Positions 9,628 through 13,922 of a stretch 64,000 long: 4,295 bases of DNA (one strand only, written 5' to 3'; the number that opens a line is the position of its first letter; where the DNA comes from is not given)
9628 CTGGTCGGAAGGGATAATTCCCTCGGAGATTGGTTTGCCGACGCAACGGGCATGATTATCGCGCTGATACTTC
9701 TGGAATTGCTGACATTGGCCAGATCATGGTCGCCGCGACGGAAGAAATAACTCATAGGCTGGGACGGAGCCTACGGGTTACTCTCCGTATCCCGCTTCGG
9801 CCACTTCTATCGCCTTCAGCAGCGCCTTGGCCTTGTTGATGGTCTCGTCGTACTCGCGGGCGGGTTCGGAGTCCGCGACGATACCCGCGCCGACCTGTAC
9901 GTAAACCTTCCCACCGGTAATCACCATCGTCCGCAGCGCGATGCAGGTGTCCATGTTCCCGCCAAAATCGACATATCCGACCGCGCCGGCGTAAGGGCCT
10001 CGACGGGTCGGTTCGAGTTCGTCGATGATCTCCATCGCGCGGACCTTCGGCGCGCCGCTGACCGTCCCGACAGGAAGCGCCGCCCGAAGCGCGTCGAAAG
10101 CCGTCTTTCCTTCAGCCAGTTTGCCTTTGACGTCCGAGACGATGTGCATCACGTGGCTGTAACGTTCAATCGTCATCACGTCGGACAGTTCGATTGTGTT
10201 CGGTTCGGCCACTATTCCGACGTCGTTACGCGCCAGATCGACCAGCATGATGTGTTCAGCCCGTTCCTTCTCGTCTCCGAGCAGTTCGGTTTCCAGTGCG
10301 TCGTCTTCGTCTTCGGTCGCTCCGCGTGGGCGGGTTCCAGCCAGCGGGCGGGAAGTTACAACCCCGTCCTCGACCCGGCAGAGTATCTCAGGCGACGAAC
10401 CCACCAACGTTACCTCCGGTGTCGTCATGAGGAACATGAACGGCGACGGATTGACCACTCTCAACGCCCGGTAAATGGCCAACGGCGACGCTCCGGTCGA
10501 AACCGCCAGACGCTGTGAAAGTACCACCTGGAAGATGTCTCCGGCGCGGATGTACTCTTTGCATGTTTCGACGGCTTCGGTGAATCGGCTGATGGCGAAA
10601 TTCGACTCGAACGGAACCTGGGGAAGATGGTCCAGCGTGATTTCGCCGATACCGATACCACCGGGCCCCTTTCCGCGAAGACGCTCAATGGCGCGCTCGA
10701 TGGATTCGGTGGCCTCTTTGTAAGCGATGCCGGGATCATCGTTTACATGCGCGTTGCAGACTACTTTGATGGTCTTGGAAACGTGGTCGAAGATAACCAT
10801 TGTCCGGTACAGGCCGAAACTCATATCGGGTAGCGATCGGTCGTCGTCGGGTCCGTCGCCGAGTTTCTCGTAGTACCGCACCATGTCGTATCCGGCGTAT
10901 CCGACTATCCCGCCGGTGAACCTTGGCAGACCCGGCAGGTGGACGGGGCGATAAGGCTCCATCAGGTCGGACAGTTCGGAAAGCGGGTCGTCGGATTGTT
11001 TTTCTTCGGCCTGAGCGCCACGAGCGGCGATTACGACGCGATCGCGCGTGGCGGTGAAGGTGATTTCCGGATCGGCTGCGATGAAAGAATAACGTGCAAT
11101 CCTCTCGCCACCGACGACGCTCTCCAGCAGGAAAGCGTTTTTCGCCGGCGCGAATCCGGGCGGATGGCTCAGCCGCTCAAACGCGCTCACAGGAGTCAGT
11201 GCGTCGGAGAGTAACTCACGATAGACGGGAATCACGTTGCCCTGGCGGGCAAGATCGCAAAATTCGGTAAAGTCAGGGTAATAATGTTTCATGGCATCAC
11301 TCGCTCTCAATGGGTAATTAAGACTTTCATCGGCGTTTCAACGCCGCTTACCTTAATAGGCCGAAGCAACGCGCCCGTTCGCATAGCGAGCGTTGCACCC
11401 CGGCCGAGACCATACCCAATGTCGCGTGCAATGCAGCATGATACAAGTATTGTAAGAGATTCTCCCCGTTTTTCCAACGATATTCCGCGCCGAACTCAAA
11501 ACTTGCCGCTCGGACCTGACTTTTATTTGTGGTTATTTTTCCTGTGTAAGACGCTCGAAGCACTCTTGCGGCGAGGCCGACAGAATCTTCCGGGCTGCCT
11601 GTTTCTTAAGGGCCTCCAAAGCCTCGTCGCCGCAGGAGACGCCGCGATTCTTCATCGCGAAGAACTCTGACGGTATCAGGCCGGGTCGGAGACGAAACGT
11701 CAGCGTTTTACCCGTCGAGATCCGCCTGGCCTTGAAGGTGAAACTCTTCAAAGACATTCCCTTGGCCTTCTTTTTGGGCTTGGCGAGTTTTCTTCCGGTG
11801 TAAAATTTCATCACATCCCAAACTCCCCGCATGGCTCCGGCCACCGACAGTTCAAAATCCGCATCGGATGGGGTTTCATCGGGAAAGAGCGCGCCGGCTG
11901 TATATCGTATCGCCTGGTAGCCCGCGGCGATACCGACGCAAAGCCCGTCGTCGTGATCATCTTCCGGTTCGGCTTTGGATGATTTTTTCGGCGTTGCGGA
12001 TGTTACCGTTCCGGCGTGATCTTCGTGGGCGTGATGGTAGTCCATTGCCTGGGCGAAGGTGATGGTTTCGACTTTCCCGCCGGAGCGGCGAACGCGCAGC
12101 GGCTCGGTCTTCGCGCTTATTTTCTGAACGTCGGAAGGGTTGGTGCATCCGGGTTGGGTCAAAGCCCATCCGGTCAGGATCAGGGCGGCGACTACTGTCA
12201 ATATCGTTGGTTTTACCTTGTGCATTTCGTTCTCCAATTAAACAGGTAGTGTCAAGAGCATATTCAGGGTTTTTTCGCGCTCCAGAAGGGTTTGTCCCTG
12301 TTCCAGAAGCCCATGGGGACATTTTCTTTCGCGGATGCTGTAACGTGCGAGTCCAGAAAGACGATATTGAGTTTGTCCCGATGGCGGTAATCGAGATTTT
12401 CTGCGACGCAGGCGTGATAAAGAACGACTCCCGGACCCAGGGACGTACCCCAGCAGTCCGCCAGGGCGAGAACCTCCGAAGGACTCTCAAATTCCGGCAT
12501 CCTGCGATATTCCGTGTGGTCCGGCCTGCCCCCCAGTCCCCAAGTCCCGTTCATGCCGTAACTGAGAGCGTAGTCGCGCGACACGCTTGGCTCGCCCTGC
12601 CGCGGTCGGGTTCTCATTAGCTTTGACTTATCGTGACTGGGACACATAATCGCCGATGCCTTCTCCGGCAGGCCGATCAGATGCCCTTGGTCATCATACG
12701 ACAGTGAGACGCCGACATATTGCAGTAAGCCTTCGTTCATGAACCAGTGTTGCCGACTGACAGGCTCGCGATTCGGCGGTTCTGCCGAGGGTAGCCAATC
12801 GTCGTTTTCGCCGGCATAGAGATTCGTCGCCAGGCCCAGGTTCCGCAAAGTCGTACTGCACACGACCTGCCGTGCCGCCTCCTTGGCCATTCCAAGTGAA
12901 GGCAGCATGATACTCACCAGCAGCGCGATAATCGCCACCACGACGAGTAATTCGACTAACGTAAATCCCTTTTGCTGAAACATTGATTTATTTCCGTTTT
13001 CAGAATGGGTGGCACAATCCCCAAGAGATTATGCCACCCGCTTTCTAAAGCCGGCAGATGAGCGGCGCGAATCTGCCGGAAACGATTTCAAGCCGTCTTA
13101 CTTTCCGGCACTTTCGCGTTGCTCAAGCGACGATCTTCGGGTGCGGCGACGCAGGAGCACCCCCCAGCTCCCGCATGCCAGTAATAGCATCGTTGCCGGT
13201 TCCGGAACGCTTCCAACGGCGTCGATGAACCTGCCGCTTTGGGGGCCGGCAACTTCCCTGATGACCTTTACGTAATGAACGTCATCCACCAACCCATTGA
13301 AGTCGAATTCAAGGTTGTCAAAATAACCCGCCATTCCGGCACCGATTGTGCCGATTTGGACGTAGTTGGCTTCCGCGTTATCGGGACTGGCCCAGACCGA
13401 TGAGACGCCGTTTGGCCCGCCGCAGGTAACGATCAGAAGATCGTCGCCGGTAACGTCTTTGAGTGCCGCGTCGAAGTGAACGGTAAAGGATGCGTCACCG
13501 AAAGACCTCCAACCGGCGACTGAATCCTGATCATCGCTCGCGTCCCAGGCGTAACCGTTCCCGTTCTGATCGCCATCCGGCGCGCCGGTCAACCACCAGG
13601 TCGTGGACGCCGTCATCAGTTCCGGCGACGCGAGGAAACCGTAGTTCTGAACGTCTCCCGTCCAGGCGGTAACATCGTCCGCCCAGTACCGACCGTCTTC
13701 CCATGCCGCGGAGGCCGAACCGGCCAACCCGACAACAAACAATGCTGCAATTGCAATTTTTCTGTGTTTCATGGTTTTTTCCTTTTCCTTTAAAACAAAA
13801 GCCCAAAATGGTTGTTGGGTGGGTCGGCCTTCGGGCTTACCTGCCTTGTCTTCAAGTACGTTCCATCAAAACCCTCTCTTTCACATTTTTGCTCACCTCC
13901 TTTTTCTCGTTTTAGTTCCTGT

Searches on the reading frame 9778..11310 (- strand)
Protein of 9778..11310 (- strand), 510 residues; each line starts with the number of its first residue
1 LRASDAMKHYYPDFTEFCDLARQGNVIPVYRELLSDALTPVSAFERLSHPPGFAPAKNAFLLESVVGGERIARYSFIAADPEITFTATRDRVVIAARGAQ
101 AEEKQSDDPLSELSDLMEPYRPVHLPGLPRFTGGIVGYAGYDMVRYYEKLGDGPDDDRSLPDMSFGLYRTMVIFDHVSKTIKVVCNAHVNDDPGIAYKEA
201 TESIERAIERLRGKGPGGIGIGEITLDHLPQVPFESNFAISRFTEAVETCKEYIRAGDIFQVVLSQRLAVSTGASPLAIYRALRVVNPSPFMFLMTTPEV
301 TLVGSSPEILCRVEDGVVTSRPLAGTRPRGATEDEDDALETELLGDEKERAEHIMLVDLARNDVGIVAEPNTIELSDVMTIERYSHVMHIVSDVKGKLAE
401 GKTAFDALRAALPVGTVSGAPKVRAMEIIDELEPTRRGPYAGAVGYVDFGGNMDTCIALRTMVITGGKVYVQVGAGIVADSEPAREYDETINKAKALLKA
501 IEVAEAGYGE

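Call 98: search_protein_families(library=pfam, proteins=[window:9778-11310:-], max_evalue=0.0001)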
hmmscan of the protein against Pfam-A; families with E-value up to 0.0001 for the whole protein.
window:9778-11310:- (510 aa): 2 families
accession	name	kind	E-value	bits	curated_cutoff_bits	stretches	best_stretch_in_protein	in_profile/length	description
PF00425.24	Chorismate_bind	-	5.4e-92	308.4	27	1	242-493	4-257/257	chorismate binding enzyme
PF04715.19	Anth_synt_I_N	-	3.7e-34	118.4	23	1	36-181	1-138/140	Anthranilate synthase component I, N terminal region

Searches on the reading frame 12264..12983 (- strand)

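Call 98: search_protein_families(library=pfam, proteins=[window:12264-12983:-], max_evalue=0.0001)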
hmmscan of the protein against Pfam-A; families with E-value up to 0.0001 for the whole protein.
window:12264-12983:- (239 aa): 2 families
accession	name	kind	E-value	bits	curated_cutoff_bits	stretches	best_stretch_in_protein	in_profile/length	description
PF07963.17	N_methyl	-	4.6e-08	32.7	21.2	1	1-26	1-26/27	Prokaryotic N-terminal methylation motif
PF07596.16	SBP_bac_10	-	5.4e-05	23.8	23.3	0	33-122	3-106/268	Protein of unknown function (DUF1559)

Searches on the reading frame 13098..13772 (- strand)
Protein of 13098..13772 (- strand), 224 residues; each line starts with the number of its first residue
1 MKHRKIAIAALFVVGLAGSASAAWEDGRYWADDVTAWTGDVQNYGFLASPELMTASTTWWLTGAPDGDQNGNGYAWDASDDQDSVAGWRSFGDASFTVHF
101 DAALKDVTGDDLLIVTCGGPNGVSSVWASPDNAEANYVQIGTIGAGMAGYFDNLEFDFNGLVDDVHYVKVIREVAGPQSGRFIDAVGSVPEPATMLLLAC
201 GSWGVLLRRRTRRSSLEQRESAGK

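Call 98: search_protein_families(library=pfam, proteins=[window:13098-13772:-], max_evalue=0.0001)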
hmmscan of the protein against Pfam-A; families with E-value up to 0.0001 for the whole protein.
window:13098-13772:- (224 aa): 1 family
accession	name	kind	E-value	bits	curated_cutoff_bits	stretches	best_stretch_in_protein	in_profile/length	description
PF07589.16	PEP-CTERM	-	1.3e-05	25.5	20.7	1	188-210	1-24/24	PEP-CTERM motif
